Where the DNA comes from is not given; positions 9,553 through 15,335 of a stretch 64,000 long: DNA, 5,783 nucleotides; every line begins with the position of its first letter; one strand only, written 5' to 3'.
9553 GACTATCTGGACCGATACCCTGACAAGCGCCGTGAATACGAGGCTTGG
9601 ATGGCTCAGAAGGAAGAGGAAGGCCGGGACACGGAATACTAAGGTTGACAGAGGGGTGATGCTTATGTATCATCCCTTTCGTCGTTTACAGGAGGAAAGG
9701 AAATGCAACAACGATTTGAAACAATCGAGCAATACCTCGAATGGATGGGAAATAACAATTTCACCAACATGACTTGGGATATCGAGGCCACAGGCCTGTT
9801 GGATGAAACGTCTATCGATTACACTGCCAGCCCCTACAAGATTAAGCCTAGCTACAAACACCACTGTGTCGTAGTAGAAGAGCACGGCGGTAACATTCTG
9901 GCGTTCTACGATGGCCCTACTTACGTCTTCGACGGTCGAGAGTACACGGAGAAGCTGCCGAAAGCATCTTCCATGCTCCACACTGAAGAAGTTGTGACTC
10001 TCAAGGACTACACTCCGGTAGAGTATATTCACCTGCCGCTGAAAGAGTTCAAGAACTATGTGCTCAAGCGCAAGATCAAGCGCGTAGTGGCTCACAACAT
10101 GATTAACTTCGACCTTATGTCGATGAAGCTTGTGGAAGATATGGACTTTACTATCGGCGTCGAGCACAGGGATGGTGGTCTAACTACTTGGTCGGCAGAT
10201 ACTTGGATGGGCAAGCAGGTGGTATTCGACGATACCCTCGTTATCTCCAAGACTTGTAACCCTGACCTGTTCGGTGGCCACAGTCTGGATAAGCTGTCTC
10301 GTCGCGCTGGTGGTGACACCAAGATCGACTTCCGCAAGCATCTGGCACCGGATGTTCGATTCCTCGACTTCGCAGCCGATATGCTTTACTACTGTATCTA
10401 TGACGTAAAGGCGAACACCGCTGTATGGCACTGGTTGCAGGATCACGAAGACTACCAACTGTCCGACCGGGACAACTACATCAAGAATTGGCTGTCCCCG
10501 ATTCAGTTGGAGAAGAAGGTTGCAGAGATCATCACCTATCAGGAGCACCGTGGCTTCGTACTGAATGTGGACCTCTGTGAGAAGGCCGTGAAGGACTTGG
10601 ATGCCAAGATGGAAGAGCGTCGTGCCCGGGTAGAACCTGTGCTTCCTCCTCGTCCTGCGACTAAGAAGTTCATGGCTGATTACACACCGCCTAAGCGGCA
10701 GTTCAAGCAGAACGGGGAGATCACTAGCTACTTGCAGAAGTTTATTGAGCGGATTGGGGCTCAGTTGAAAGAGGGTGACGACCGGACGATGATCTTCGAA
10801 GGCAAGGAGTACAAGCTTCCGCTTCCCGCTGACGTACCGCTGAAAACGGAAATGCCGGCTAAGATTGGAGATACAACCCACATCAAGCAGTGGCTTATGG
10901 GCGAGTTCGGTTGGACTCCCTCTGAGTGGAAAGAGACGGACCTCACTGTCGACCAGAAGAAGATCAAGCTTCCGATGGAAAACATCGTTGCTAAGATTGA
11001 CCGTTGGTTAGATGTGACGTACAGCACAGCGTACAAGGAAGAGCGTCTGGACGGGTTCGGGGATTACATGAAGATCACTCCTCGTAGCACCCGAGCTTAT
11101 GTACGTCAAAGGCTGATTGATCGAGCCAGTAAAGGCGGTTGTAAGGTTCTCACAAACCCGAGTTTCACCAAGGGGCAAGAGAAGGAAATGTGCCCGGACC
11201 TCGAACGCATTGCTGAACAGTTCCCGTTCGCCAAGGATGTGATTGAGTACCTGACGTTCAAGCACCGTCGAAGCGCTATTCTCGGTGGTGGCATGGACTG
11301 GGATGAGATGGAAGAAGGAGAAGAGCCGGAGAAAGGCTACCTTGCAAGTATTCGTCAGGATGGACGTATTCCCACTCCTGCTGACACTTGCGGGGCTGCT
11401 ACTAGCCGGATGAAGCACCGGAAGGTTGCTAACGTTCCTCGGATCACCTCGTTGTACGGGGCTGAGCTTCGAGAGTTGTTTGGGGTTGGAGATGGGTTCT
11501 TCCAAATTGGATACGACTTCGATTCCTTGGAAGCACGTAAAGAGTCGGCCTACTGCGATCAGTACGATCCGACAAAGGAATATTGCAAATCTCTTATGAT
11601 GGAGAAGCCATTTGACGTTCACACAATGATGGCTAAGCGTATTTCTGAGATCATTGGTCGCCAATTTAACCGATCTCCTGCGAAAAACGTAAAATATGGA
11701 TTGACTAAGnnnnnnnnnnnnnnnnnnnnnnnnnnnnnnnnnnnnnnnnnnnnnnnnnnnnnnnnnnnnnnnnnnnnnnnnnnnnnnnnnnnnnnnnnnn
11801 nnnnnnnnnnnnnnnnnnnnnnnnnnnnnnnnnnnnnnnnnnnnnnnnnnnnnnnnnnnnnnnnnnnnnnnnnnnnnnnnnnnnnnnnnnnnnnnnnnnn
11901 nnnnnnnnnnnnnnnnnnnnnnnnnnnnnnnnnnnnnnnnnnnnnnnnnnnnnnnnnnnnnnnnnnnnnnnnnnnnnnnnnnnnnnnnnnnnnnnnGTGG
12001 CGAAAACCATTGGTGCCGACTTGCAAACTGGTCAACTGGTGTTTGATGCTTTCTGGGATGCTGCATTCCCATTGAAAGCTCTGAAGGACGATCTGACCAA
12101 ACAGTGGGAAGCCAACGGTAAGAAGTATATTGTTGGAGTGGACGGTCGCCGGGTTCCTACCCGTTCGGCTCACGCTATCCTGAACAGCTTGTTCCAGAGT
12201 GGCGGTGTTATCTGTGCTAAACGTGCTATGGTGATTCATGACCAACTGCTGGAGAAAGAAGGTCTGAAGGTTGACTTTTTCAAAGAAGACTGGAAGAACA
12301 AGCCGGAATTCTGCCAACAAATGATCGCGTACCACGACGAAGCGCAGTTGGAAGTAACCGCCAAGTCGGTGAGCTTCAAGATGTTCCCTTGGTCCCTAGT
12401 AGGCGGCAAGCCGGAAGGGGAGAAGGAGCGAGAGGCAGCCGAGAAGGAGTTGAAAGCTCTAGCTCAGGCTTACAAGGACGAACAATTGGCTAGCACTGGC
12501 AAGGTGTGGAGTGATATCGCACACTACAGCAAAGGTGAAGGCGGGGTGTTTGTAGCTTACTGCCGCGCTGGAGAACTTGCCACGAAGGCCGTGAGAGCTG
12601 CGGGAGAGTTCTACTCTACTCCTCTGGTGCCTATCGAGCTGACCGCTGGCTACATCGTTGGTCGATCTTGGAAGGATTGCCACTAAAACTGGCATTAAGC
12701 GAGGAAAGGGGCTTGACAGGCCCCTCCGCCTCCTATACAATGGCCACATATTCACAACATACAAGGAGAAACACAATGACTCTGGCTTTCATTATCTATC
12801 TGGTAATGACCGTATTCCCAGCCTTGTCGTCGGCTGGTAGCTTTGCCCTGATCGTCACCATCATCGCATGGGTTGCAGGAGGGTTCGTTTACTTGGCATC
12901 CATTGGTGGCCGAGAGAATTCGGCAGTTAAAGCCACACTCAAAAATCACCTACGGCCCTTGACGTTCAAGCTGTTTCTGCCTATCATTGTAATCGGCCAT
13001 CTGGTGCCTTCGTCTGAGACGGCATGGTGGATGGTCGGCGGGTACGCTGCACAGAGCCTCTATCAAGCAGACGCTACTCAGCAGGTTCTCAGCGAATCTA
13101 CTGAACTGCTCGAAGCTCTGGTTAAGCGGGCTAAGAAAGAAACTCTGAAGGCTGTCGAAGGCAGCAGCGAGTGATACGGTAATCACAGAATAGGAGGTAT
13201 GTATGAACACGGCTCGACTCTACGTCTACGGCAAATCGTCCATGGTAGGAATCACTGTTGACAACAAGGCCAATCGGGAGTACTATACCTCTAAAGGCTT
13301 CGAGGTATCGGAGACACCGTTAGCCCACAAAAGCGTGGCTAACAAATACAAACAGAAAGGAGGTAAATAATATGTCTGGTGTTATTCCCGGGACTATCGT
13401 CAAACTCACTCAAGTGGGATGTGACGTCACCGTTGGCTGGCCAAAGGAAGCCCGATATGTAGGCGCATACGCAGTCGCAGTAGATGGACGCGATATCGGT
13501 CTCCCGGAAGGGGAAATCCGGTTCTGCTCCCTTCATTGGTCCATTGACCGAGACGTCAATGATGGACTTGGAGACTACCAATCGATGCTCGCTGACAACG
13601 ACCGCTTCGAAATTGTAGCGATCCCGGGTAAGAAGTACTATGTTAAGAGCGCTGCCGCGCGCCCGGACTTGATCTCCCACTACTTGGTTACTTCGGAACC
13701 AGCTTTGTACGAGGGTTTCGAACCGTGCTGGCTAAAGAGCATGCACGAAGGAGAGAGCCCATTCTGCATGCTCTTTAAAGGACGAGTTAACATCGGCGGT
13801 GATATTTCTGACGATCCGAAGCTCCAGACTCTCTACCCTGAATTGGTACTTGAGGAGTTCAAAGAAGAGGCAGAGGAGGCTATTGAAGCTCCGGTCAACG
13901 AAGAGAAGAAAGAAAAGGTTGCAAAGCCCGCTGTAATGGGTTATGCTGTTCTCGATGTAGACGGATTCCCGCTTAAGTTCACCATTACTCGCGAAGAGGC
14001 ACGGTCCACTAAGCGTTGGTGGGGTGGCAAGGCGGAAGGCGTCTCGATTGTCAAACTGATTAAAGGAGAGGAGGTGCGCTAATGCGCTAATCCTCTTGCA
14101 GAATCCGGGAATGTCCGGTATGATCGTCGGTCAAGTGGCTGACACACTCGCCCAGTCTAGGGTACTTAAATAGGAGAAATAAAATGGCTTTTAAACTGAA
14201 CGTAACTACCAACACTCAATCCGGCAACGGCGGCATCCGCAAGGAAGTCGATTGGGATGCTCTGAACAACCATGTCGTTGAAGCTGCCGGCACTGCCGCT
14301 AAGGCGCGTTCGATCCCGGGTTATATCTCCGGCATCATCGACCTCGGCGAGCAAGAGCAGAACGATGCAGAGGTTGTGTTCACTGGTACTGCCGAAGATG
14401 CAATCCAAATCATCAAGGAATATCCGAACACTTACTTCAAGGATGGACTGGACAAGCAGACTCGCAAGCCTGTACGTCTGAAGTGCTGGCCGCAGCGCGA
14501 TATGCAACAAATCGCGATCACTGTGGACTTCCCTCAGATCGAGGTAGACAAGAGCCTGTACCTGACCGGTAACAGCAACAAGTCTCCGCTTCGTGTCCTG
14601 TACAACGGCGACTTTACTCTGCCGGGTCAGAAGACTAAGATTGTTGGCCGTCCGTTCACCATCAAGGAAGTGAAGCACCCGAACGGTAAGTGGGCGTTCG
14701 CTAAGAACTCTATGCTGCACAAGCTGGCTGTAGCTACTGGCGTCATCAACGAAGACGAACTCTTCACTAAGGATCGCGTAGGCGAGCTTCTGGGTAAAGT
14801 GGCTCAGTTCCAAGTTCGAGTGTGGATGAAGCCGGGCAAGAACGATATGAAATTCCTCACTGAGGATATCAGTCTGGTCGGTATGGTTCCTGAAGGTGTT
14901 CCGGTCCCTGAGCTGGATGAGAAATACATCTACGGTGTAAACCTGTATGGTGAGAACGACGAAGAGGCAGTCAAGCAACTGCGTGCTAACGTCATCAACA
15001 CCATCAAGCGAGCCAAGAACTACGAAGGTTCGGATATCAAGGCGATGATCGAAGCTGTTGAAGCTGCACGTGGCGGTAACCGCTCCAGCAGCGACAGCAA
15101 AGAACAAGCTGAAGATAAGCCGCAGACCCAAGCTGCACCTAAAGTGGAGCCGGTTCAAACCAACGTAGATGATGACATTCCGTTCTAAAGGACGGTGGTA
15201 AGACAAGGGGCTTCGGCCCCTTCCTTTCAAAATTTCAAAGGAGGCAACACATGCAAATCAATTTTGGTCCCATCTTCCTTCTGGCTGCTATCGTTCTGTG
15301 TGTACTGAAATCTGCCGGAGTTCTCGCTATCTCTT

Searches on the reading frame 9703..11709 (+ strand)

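Call 71: search_protein_families(library=phrogs, proteins=[window:9703-11709:+], max_evalue=0.00001)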
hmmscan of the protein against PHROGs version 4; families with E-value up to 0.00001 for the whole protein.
window:9703-11709:+ (669 aa): 3 families
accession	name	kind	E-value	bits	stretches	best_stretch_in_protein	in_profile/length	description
phrog_17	-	DNA, RNA and nucleotide metabolism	1.1e-86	293.1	1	5-667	655-1072/1445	DNA polymerase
phrog_15971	-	DNA, RNA and nucleotide metabolism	2.5e-11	44.3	1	541-667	109-222/376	DNA polymerase I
phrog_403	-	DNA, RNA and nucleotide metabolism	9e-06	25.8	0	127-254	143-259/321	DNA polymerase exonuclease subunit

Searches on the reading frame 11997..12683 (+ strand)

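Call 71: search_protein_families(library=phrogs, proteins=[window:11997-12683:+], max_evalue=0.00001)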
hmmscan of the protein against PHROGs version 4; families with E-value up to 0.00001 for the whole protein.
window:11997-12683:+ (229 aa): 6 families
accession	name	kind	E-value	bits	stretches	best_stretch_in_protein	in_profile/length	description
phrog_16667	-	DNA, RNA and nucleotide metabolism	3.9e-163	541.2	1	1-229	1-229/229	DNA polymerase I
phrog_8888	-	DNA, RNA and nucleotide metabolism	6.9e-28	99.5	1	6-229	89-295/295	DNA polymerase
phrog_17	-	DNA, RNA and nucleotide metabolism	1.7e-22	80.3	1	1-228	1081-1233/1445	DNA polymerase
phrog_6375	-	DNA, RNA and nucleotide metabolism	5.1e-20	73.2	1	1-162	9-147/204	DNA polymerase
phrog_15971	-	DNA, RNA and nucleotide metabolism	3.8e-14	53.6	1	3-125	233-338/376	DNA polymerase I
phrog_24147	-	DNA, RNA and nucleotide metabolism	7.7e-06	27.1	0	59-120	3-50/93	DNA polymerase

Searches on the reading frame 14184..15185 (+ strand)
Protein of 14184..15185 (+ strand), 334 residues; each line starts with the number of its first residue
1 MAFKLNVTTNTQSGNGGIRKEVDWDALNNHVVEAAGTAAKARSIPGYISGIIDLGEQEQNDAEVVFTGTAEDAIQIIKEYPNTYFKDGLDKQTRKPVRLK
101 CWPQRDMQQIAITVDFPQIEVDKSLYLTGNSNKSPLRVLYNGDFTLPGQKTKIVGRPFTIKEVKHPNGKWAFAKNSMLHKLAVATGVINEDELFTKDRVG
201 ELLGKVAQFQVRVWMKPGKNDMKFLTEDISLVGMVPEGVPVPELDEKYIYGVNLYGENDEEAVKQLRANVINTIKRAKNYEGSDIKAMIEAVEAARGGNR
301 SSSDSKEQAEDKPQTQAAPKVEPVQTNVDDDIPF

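Call 71: search_protein_families(library=phrogs, proteins=[window:14184-15185:+], max_evalue=0.00001)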
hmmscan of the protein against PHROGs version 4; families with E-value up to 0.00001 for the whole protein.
window:14184-15185:+ (334 aa): 2 families
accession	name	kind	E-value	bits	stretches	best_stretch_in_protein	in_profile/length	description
phrog_2544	-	unknown function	1.1e-139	467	1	1-334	1-362/362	-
phrog_32668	-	unknown function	1.3e-08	35.2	0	264-314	301-352/406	-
